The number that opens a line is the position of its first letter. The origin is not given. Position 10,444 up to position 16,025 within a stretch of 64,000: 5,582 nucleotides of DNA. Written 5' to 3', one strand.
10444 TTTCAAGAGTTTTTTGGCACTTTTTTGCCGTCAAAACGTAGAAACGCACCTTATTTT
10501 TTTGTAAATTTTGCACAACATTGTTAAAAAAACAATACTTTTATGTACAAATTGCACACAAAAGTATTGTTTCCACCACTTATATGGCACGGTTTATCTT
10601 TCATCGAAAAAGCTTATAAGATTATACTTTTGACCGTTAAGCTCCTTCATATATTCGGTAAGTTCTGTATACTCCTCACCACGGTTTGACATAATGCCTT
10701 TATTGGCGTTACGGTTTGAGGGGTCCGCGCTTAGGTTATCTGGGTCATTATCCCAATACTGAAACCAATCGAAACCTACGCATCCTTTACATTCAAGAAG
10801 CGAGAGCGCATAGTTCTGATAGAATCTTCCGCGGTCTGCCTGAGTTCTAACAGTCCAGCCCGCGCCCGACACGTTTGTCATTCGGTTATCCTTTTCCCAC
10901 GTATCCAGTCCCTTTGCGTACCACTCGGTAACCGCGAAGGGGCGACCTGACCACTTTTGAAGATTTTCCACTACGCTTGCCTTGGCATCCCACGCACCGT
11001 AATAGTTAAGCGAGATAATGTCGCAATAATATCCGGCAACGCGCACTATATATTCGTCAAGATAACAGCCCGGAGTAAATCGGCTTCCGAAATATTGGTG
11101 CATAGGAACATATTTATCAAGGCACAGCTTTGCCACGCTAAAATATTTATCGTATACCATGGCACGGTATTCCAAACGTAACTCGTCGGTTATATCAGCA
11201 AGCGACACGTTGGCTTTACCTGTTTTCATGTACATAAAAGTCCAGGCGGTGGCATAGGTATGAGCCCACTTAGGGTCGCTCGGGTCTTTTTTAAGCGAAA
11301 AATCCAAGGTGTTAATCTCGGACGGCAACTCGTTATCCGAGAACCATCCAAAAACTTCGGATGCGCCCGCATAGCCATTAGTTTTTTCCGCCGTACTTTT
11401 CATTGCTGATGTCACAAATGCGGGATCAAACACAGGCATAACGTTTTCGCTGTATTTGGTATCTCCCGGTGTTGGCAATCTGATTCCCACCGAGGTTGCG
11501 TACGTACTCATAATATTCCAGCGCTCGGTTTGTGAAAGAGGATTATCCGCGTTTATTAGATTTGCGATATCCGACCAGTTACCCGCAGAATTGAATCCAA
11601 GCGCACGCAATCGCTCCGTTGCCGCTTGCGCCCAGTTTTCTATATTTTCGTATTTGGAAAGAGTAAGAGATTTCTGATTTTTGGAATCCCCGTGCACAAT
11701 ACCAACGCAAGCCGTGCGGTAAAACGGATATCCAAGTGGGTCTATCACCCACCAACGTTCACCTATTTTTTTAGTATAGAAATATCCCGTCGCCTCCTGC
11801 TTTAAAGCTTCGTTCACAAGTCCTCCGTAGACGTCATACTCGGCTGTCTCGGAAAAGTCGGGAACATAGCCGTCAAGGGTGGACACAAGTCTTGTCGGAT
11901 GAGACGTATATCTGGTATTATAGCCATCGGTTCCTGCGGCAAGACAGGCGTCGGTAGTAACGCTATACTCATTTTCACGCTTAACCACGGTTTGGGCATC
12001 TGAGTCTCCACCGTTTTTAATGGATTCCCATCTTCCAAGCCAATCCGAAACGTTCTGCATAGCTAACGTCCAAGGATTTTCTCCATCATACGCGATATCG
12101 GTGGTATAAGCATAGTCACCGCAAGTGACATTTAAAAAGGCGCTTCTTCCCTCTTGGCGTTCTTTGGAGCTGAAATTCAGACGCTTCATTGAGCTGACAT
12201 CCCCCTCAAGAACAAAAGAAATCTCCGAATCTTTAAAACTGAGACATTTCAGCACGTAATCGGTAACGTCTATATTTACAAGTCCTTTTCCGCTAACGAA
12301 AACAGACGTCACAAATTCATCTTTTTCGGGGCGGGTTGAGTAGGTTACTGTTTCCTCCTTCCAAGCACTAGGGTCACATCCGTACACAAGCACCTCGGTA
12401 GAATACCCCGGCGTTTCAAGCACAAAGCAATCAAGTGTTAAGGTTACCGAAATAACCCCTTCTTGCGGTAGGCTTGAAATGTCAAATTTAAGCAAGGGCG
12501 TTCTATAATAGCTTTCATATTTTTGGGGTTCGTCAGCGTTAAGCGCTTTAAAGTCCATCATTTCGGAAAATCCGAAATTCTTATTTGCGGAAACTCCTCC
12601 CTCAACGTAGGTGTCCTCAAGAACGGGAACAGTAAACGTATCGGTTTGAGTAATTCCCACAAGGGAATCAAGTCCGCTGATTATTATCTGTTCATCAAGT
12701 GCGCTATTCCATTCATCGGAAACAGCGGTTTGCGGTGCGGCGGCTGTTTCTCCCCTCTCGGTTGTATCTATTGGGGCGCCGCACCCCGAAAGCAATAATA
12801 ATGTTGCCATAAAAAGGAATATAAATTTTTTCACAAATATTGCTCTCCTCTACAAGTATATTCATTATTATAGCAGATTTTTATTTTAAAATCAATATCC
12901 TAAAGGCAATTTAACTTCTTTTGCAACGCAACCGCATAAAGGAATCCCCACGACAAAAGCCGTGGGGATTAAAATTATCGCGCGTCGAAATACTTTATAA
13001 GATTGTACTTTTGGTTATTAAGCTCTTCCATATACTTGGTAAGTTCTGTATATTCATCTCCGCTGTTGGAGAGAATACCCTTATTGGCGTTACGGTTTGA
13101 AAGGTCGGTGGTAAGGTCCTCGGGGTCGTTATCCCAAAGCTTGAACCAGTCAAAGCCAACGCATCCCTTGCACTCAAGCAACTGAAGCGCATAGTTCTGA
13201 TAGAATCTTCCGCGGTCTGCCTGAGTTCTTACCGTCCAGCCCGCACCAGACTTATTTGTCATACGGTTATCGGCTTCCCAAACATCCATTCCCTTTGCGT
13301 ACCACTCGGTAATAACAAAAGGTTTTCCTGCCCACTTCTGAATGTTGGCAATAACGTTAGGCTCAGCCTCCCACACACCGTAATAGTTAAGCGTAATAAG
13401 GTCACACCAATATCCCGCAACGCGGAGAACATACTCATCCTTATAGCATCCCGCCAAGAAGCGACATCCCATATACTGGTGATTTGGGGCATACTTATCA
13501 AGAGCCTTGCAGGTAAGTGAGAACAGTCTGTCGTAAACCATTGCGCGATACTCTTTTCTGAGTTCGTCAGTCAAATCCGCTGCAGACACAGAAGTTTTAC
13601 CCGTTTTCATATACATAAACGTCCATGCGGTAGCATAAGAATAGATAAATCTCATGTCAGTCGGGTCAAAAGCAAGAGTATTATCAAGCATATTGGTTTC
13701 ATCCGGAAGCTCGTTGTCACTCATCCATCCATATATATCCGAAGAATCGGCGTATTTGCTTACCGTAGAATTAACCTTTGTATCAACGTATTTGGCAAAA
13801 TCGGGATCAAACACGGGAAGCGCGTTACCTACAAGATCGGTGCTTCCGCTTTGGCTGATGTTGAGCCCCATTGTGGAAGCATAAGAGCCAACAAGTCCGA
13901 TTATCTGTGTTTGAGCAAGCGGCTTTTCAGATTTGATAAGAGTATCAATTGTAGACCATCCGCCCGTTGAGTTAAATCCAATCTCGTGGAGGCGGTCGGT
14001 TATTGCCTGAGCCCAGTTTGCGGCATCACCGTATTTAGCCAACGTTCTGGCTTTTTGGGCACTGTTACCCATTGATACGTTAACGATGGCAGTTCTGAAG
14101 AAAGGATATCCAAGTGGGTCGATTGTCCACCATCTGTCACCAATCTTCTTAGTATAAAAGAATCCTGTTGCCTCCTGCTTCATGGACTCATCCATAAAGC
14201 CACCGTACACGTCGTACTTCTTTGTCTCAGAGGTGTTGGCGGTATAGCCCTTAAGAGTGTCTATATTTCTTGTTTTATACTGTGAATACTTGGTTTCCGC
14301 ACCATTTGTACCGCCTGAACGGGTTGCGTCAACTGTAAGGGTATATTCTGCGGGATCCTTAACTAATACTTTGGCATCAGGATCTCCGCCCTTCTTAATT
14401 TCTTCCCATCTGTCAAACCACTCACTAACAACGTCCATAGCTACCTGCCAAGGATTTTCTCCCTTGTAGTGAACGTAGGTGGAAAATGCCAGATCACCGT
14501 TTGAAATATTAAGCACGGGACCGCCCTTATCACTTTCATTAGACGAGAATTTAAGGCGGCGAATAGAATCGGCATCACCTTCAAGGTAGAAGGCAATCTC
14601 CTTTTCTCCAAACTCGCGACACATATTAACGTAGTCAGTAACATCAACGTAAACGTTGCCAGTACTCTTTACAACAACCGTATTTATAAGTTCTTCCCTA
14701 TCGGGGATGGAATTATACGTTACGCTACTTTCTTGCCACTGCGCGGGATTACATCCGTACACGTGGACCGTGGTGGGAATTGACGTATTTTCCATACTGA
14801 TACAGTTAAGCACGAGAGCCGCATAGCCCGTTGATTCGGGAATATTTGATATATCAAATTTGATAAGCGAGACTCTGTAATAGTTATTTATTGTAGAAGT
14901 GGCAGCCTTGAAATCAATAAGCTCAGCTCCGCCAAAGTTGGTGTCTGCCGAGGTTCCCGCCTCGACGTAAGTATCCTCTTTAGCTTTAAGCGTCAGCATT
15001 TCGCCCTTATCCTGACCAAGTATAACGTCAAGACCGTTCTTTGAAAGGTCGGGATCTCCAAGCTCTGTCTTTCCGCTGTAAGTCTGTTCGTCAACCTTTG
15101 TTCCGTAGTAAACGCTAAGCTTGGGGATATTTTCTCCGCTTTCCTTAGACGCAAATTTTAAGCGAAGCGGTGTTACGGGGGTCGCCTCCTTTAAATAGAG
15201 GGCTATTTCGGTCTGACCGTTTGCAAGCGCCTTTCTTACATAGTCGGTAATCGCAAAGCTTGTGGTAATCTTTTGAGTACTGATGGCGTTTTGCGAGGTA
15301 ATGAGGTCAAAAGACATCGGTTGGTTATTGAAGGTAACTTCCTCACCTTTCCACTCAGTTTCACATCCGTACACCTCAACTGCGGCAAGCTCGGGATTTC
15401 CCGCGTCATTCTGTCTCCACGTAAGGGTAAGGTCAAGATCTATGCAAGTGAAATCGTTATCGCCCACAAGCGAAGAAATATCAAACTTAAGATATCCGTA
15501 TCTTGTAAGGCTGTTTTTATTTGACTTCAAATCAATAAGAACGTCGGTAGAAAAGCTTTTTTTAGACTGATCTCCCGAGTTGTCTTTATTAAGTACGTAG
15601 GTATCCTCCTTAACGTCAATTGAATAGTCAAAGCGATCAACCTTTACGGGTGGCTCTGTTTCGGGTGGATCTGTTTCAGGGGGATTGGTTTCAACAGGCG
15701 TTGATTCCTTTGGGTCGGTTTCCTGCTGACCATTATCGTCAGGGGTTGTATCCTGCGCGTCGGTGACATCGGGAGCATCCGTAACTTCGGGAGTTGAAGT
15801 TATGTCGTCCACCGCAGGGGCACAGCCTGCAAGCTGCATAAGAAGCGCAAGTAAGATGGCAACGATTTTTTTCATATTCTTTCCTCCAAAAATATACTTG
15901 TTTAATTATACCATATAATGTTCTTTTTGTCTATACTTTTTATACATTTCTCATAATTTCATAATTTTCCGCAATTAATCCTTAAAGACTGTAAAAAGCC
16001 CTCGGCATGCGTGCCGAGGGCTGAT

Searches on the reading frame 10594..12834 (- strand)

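Call 15: search_protein_families(library=pfam, max_evalue=0.001, proteins=[window:10594-12834:-])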
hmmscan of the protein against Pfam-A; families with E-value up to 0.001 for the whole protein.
window:10594-12834:- (746 aa): 1 family
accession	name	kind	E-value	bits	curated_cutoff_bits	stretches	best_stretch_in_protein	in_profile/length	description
PF24517.2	CBM96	-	2.3e-24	86.5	26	1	67-228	3-155/164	Carbohydrate-binding module family 96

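Call 44: search_protein_families(library=ncbifam, max_evalue=0.01, proteins=[window:10594-12834:-])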
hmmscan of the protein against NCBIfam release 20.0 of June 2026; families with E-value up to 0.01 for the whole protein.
window:10594-12834:- (746 aa): 4 families
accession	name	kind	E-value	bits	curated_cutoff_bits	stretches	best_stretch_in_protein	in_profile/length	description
NF033679.1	DNRLRE_dom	domain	2.7e-18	66.6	34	1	73-228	1-155/164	DNRLRE domain-containing protein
NF041193.1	lipo_SP0191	subfamily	0.00031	20.8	75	1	1-68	1-72/190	SP0191 family lipoprotein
NF058647.1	lipo_LytA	equivalog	0.0012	19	110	1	1-51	1-41/107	acidic lipoprotein LytA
NF047408.1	SA0632_fam_LP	equivalog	0.0049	16.5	70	0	1-19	1-19/68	SA0632 family lipoprotein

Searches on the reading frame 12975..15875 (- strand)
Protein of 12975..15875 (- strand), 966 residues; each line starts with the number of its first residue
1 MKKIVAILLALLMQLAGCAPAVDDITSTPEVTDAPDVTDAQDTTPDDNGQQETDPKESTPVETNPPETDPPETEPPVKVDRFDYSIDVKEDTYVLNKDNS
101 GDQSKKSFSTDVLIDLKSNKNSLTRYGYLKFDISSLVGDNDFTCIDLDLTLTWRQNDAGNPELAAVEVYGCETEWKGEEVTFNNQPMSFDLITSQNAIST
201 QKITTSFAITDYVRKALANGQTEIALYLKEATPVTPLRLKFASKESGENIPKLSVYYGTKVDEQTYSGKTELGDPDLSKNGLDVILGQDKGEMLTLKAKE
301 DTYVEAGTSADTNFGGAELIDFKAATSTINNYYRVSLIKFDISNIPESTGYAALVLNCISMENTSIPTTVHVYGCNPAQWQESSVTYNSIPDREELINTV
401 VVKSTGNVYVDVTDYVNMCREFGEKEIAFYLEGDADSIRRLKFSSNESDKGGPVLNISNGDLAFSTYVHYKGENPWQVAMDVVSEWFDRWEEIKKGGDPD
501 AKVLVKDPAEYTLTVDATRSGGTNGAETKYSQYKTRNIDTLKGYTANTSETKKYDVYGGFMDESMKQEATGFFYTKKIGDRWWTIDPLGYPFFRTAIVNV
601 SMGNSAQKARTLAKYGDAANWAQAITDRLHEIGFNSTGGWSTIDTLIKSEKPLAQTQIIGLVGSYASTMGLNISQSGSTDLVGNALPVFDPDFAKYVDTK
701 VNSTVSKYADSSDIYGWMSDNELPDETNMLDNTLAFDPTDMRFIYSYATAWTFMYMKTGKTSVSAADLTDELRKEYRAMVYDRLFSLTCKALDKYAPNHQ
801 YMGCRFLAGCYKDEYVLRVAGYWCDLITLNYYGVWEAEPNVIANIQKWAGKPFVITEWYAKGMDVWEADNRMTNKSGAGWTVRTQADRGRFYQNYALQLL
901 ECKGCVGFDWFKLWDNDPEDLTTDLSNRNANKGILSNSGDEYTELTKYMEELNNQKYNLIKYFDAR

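Call 15: search_protein_families(library=pfam, max_evalue=0.001, proteins=[window:12975-15875:-])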
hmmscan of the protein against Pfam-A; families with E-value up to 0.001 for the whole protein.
window:12975-15875:- (966 aa): 1 family
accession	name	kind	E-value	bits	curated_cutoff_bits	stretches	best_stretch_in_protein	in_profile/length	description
PF24517.2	CBM96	-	2e-53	181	26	2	295-458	4-163/164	Carbohydrate-binding module family 96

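Call 44: search_protein_families(library=ncbifam, max_evalue=0.01, proteins=[window:12975-15875:-])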
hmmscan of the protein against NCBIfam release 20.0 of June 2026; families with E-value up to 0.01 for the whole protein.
window:12975-15875:- (966 aa): 1 family
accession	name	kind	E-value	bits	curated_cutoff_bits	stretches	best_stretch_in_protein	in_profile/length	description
NF033679.1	DNRLRE_dom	domain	2e-40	138.5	34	2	300-457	1-163/164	DNRLRE domain-containing protein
